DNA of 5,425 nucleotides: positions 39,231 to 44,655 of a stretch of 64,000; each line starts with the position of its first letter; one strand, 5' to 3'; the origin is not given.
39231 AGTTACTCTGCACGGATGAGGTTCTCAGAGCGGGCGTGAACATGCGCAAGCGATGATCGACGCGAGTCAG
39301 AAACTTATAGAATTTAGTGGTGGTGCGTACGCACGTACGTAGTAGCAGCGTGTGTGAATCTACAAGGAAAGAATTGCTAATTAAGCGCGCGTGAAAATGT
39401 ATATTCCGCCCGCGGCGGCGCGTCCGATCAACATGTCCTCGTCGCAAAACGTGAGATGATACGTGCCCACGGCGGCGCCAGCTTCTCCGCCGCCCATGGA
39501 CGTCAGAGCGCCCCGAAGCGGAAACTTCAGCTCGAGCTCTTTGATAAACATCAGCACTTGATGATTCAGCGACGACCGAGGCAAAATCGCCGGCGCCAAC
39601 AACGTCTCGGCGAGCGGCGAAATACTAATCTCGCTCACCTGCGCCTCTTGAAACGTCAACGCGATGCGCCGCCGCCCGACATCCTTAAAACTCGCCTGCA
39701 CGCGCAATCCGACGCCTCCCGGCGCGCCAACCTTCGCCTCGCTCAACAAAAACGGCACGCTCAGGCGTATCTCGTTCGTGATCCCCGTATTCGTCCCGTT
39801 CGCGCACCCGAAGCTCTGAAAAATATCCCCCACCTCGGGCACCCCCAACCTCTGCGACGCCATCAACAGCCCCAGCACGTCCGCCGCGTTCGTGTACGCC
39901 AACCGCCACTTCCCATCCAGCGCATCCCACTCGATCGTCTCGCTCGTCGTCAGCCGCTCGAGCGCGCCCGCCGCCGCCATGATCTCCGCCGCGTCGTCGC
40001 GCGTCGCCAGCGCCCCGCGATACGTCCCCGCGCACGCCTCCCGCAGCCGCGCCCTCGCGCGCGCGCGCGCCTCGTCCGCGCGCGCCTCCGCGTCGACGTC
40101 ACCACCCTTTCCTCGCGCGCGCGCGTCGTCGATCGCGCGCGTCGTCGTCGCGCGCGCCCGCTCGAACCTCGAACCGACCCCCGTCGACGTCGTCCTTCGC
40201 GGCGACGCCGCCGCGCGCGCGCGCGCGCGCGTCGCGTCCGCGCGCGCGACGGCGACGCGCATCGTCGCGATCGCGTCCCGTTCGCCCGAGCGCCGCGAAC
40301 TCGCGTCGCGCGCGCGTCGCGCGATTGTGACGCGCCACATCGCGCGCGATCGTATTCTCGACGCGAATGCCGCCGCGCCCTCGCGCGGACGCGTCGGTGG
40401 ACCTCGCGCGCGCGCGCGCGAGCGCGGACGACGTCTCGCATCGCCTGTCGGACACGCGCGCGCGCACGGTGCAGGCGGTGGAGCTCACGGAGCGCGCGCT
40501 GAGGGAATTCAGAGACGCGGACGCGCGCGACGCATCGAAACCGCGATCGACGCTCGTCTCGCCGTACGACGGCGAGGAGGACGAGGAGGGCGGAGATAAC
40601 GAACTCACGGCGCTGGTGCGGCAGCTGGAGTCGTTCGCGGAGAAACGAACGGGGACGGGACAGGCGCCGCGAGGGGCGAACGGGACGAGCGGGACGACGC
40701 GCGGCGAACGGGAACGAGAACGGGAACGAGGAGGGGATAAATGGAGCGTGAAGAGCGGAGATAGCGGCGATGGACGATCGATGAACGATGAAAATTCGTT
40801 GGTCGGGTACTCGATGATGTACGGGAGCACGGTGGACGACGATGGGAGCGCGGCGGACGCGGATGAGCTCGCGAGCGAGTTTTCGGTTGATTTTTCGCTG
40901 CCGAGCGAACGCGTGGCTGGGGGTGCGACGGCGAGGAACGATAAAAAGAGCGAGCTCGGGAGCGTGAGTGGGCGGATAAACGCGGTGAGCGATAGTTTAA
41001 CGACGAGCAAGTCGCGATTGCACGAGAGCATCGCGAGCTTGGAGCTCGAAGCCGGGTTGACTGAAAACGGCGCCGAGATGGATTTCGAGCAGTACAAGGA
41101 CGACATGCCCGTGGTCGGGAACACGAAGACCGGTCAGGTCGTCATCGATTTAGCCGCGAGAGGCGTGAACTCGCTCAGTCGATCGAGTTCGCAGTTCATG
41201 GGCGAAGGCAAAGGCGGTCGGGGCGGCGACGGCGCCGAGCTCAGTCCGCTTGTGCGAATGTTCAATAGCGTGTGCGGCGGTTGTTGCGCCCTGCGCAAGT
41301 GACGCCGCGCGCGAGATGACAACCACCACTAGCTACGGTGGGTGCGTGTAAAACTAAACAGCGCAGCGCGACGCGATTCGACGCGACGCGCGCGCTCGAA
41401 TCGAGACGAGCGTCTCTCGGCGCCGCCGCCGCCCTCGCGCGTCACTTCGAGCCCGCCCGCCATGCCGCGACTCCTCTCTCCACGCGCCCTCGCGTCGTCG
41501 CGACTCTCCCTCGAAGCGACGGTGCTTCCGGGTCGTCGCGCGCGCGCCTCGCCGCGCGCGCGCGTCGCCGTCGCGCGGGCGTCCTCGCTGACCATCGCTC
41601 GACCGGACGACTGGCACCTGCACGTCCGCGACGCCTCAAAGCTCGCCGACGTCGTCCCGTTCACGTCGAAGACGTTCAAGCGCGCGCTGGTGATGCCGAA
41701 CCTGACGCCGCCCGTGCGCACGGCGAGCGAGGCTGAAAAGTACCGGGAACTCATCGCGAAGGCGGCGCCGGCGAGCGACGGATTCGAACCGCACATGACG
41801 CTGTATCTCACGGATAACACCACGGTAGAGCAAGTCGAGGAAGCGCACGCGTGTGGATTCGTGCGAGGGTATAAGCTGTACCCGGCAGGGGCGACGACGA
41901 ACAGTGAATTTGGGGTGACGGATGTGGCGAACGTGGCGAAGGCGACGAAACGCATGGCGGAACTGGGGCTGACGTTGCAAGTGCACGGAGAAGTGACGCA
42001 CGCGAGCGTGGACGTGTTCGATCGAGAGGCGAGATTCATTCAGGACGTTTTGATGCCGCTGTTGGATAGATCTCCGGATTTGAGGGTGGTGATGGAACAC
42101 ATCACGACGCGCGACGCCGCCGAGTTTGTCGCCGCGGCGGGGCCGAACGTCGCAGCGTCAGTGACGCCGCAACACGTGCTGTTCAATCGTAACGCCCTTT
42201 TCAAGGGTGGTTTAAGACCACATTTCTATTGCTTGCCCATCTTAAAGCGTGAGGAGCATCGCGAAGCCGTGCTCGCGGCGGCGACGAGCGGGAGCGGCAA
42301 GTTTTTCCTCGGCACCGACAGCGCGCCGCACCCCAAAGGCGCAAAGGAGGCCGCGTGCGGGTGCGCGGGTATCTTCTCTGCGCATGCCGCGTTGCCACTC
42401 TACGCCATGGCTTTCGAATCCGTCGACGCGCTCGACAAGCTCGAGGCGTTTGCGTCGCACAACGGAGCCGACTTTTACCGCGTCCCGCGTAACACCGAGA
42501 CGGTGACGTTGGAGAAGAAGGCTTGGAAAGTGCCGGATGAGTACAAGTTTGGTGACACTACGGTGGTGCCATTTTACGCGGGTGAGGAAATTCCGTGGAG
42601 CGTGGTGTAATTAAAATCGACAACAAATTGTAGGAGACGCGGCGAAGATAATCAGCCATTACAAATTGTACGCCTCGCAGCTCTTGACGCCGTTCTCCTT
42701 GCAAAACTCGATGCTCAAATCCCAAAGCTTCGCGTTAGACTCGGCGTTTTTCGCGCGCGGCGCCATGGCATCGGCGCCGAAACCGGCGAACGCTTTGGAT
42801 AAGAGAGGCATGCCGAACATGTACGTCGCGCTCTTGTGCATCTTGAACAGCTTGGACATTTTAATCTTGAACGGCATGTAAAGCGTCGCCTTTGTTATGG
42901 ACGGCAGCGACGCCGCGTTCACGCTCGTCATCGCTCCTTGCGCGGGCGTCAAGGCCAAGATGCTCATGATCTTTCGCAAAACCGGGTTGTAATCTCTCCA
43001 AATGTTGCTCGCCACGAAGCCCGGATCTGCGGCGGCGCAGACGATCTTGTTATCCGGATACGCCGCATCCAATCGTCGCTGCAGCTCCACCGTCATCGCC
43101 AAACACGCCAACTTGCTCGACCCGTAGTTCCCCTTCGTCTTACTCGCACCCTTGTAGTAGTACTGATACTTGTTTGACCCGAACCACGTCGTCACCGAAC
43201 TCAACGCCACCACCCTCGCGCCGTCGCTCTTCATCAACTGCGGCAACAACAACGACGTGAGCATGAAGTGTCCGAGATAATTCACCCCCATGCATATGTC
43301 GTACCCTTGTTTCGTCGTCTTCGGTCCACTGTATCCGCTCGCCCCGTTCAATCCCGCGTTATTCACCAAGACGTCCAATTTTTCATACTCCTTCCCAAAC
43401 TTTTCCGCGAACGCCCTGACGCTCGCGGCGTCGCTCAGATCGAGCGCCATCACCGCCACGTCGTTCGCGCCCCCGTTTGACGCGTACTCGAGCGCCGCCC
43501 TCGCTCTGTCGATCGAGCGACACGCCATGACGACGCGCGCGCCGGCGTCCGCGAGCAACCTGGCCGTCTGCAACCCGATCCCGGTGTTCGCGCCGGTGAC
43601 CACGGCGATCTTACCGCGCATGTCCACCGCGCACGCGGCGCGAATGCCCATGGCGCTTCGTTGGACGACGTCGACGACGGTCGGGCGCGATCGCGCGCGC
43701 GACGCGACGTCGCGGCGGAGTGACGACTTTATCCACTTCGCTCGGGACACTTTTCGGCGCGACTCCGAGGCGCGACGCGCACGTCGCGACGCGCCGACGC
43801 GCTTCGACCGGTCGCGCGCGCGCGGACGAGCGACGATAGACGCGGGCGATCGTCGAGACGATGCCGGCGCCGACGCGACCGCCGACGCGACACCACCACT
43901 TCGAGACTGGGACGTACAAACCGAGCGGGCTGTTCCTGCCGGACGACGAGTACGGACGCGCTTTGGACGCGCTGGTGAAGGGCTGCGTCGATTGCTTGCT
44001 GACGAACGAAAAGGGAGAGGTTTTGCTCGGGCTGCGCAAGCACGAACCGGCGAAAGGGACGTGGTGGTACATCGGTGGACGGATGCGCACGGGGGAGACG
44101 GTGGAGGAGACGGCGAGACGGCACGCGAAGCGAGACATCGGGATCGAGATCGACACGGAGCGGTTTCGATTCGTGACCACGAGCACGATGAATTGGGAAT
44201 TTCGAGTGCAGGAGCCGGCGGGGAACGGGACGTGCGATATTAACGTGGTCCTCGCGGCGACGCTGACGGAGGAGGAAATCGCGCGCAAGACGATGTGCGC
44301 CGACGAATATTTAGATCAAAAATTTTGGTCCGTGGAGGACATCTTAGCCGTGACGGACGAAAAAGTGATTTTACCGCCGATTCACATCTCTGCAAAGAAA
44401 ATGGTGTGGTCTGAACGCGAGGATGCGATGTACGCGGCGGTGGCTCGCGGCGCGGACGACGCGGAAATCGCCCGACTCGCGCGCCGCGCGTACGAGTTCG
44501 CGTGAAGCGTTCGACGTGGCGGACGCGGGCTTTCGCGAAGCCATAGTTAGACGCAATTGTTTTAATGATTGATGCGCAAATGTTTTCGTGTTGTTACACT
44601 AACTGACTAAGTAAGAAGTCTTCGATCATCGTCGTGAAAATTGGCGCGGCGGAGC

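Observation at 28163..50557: Consistent intron grammar: GTGCGT donor, ACTGACG branch point 24-43 nt before YAG; introns 104-208 nt; most genes intronless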

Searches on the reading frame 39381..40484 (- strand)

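Call 32: search_protein_families(library=pfam, proteins=[window:39381-40484:-], max_evalue=0.001)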
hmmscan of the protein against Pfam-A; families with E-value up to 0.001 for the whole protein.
window:39381-40484:- (367 aa): 1 family
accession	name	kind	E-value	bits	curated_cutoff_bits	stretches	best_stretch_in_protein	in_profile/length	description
PF04755.18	PAP_fibrillin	-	1.9e-17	64.3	22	1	143-364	3-197/198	PAP_fibrillin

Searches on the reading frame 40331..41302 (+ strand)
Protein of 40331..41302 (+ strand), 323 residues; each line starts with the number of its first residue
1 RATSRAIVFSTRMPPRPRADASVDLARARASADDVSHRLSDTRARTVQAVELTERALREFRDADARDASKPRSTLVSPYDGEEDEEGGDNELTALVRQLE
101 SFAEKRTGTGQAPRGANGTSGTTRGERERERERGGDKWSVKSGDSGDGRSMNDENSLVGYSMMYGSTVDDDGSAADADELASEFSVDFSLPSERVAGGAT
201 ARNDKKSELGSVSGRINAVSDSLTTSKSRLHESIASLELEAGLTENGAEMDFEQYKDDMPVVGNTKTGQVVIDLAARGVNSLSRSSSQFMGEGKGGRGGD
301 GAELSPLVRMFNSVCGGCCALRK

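Call 32: search_protein_families(library=pfam, proteins=[window:40331-41302:+], max_evalue=0.001)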
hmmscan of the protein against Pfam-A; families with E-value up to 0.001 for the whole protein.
window:40331-41302:+ (323 aa): 0 families

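Call 63: search_protein_families(library=pfam, proteins=[window:40331-41302:+], max_evalue=0.1)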
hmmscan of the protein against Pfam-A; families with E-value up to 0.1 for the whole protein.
window:40331-41302:+ (323 aa): 2 families
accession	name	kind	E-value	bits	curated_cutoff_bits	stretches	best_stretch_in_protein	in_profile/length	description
PF09544.15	DUF2381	-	0.012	15.4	29.2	1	7-68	104-157/288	Protein of unknown function (DUF2381)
PF00700.27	Flagellin_C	-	0.043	14.6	23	0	203-238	12-47/86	Bacterial flagellin C-terminal helical region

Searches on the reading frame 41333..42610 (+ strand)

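Call 32: search_protein_families(library=pfam, proteins=[window:41333-42610:+], max_evalue=0.001)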
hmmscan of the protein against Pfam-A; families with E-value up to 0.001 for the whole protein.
window:41333-42610:+ (425 aa): 2 families
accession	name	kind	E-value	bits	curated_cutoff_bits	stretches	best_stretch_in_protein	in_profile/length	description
PF01979.26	Amidohydro_1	-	2e-15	57.3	25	1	93-402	8-318/345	Amidohydrolase family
PF04909.20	Amidohydro_2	-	0.00024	21.4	26.4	1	134-257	63-179/289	Amidohydrolase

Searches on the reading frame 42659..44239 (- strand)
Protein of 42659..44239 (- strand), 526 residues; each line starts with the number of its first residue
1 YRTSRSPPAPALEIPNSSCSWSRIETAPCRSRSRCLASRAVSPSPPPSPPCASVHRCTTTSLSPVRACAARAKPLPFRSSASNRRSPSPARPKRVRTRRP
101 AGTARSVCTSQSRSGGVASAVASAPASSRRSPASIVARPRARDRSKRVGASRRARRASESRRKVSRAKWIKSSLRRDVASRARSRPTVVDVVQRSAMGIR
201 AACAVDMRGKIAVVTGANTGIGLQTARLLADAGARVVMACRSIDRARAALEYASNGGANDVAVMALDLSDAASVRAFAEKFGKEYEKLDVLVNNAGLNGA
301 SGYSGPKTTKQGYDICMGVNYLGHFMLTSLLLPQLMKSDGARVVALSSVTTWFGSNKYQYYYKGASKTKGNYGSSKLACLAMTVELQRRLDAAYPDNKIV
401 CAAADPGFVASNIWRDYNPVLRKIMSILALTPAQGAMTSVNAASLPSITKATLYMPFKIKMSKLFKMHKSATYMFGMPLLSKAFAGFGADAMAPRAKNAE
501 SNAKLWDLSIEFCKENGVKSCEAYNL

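Call 33: search_protein_families(library=pfam, proteins=[window:42659-44239:-], max_evalue=0.001)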
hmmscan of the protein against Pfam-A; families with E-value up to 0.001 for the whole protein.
window:42659-44239:- (526 aa): 4 families
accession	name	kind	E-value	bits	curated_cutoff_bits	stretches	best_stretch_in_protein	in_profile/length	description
PF00106.31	adh_short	-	1.8e-32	112.9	26.6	1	210-417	1-190/195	short chain dehydrogenase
PF13561.12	adh_short_C2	-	1.3e-22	80.9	27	1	216-361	1-143/236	Enoyl-(Acyl carrier protein) reductase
PF08659.16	KR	-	2.6e-09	37.7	22.6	1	213-366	4-153/180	KR domain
PF01370.27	Epimerase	-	0.00016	21.6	20.9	1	213-388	2-158/240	NAD dependent epimerase/dehydratase family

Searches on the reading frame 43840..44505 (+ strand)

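Call 33: search_protein_families(library=pfam, proteins=[window:43840-44505:+], max_evalue=0.001)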
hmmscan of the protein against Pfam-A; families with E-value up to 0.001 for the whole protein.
window:43840-44505:+ (221 aa): 1 family
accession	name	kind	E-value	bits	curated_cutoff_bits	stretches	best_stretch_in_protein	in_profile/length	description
PF00293.34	NUDIX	-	2.2e-10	41.1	21.1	1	50-168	6-118/134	NUDIX domain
